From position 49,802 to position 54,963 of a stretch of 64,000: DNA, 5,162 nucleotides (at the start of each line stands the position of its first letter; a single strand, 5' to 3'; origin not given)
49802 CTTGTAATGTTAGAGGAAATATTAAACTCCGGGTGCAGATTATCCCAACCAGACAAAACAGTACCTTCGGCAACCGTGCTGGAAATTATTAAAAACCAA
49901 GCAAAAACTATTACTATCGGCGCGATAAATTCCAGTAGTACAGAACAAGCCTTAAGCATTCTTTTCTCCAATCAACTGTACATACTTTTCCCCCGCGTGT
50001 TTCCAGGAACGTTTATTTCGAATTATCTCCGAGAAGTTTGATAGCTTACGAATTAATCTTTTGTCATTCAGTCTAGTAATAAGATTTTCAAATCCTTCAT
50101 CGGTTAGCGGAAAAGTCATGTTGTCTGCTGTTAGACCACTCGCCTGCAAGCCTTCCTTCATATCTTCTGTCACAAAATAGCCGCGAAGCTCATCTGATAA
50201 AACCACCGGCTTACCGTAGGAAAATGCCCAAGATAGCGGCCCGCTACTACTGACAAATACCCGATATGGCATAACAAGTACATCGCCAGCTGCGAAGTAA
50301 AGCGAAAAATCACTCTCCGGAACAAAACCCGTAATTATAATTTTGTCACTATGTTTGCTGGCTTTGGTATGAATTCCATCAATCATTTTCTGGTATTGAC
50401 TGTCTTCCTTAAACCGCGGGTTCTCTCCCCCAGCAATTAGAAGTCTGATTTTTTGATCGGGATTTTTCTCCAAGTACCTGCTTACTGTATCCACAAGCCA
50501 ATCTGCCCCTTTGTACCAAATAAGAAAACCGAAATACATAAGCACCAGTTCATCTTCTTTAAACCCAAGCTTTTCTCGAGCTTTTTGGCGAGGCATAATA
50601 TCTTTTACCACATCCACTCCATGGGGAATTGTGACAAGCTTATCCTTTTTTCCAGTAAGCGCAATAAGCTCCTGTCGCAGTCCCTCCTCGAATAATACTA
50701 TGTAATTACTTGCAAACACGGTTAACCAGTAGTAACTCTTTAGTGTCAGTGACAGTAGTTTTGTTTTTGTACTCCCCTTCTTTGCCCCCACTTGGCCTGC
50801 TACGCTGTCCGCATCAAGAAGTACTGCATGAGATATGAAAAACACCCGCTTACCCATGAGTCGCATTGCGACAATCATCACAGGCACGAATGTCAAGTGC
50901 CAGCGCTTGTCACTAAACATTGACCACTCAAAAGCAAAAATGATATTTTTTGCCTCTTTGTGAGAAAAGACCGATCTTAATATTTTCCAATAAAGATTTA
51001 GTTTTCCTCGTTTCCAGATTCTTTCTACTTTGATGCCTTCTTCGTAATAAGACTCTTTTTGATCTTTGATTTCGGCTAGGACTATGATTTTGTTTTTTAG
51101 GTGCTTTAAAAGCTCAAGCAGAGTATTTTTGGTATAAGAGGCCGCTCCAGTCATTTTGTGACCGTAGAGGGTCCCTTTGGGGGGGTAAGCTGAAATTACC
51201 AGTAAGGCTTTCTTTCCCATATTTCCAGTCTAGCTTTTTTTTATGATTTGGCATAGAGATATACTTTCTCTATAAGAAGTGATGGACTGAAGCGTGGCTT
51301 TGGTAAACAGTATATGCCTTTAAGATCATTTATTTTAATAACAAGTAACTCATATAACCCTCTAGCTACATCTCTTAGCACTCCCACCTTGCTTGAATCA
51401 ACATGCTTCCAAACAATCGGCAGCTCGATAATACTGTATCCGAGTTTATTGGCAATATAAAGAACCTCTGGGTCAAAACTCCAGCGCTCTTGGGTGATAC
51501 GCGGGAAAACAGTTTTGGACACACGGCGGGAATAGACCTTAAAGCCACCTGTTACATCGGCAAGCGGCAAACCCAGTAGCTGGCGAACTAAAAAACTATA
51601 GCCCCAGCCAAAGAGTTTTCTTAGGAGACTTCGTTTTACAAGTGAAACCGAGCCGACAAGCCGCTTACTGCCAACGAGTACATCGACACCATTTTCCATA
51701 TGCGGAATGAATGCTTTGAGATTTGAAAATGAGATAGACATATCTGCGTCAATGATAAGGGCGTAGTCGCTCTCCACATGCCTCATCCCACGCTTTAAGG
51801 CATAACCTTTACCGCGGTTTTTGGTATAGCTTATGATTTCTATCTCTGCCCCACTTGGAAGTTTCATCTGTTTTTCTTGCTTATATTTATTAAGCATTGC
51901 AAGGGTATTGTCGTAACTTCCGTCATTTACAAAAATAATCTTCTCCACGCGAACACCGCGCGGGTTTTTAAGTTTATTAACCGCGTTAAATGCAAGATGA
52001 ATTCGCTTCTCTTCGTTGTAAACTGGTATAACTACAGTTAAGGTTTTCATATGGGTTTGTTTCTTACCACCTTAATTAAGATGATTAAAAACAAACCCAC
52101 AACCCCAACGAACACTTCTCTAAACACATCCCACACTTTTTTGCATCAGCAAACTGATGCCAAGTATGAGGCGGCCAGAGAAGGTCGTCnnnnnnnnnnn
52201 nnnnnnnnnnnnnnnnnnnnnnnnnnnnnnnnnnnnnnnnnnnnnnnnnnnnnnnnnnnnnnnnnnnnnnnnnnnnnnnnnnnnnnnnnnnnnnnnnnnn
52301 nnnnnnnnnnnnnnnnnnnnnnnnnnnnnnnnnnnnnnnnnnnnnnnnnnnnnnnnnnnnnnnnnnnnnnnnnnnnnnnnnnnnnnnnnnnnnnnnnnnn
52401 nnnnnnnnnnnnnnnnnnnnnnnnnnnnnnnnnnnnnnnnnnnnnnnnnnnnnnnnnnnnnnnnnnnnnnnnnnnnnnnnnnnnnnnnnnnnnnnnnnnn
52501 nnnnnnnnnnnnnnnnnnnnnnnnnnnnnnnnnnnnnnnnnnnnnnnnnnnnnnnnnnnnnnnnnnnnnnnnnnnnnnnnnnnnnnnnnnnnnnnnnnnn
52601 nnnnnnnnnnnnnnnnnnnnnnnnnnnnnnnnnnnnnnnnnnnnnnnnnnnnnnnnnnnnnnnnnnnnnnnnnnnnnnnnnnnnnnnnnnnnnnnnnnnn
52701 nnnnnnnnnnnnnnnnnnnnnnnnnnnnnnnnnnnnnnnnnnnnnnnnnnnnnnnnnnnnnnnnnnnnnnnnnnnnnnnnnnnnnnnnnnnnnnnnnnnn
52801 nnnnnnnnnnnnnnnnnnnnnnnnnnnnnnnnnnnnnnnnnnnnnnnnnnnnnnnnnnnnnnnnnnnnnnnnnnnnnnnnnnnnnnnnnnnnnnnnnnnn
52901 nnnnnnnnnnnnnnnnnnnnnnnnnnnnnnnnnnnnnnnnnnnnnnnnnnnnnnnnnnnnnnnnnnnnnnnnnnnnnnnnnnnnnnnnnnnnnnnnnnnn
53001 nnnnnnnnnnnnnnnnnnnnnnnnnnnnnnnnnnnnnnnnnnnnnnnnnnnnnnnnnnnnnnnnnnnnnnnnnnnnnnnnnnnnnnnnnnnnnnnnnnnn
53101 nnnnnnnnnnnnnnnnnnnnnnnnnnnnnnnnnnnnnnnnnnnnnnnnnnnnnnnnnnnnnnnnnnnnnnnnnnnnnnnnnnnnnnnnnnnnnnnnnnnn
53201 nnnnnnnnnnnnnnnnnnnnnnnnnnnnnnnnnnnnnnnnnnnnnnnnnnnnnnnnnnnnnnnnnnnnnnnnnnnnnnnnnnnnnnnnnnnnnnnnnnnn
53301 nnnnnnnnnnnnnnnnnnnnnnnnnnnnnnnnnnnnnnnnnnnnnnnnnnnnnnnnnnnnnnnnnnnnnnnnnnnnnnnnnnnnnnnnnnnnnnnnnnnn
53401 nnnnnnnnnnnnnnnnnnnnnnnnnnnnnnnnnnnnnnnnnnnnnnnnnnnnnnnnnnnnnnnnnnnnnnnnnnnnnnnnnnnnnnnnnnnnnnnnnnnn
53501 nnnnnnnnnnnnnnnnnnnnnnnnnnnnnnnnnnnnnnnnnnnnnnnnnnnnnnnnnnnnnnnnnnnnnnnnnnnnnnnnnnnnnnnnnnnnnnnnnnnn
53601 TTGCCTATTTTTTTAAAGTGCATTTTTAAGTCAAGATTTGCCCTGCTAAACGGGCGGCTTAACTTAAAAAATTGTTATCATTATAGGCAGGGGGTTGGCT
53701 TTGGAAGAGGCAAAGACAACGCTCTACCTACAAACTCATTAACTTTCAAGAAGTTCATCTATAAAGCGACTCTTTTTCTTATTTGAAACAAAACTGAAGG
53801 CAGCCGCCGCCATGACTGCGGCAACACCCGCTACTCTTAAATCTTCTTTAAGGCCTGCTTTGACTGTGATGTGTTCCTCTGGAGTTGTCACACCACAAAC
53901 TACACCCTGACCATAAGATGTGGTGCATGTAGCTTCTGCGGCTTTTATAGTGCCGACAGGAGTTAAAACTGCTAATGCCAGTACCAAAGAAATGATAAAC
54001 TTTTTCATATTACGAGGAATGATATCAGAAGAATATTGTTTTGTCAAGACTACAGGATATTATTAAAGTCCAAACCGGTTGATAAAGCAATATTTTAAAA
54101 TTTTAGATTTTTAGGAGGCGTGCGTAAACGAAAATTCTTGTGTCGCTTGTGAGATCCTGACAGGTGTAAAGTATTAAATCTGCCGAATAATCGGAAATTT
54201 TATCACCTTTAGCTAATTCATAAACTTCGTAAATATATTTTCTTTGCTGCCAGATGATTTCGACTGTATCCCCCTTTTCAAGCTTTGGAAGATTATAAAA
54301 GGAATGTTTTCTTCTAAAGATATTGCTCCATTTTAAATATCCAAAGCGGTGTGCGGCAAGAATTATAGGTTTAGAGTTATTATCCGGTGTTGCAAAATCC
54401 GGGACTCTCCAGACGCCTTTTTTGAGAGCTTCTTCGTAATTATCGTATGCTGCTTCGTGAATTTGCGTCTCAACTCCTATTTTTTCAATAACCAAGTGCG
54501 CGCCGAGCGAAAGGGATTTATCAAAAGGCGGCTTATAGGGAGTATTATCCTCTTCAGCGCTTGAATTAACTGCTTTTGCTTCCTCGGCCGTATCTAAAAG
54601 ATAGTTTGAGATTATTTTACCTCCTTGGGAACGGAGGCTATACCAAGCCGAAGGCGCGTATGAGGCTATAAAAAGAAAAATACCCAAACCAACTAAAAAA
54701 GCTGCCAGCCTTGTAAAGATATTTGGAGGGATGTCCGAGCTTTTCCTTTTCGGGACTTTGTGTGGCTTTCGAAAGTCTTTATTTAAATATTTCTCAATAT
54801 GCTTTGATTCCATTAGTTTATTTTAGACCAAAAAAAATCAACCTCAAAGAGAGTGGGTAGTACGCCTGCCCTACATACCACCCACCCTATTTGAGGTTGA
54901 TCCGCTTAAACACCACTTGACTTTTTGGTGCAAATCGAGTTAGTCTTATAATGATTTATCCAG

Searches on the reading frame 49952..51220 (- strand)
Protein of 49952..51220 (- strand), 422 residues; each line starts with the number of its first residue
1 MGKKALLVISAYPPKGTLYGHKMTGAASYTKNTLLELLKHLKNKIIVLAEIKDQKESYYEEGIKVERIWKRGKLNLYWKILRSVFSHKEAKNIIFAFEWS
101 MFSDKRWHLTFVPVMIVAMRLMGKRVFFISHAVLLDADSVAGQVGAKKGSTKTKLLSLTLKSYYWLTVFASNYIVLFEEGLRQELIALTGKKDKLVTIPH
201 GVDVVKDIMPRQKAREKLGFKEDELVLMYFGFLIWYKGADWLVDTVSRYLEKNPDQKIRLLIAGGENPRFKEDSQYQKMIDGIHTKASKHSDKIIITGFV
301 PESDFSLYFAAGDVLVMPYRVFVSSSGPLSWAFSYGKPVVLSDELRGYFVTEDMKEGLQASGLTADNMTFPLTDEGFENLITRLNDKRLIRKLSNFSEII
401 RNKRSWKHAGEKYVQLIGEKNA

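Call 10: search_protein_families(library=pfam, proteins=[window:49952-51220:-], max_evalue=0.001)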
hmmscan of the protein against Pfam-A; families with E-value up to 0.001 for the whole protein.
window:49952-51220:- (422 aa): 2 families
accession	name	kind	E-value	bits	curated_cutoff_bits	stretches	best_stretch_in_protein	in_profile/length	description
PF13692.12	Glyco_trans_1_4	-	8.8e-14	52.4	27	1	226-348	3-112/142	Glycosyl transferases group 1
PF00534.26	Glycos_transf_1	-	9.8e-10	38.7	26.4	1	211-347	2-126/172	Glycosyl transferases group 1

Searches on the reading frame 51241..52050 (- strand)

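Call 10: search_protein_families(library=pfam, proteins=[window:51241-52050:-], max_evalue=0.001)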
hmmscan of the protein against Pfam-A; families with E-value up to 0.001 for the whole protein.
window:51241-52050:- (269 aa): 3 families
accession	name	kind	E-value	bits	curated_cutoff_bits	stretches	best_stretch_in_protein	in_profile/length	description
PF00535.33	Glycos_transf_2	-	3.2e-27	95.9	23.3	1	5-182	1-168/168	Glycosyl transferase family 2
PF10111.15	Glyco_tranf_2_2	-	9.3e-07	29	27.3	1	5-114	1-102/276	Glycosyltransferase like family 2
PF13641.12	Glyco_tranf_2_3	-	0.00033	21.2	27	1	4-118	3-111/230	Glycosyltransferase like family 2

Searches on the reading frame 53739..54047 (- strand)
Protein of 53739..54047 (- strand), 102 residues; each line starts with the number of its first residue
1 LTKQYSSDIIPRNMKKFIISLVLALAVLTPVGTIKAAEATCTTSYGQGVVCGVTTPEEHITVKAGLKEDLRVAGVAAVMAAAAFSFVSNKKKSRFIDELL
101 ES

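Call 54: search_protein_families(library=pfam, proteins=[window:53739-54047:-], max_evalue=0.1)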
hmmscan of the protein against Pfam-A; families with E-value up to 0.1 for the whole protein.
window:53739-54047:- (102 aa): 1 family
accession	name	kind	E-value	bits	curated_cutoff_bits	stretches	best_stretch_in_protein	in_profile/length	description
PF06596.16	PsbX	-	0.068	13.6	25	0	16-32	7-23/38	Photosystem II reaction centre X protein (PsbX)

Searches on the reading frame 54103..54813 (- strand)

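Call 10: search_protein_families(library=pfam, proteins=[window:54103-54813:-], max_evalue=0.001)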
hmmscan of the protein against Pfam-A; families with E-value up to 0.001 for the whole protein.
window:54103-54813:- (236 aa): 1 family
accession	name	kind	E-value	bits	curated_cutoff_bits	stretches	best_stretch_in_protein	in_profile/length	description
PF04203.18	Sortase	-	8.9e-12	45.3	26.6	1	107-233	1-124/125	Sortase domain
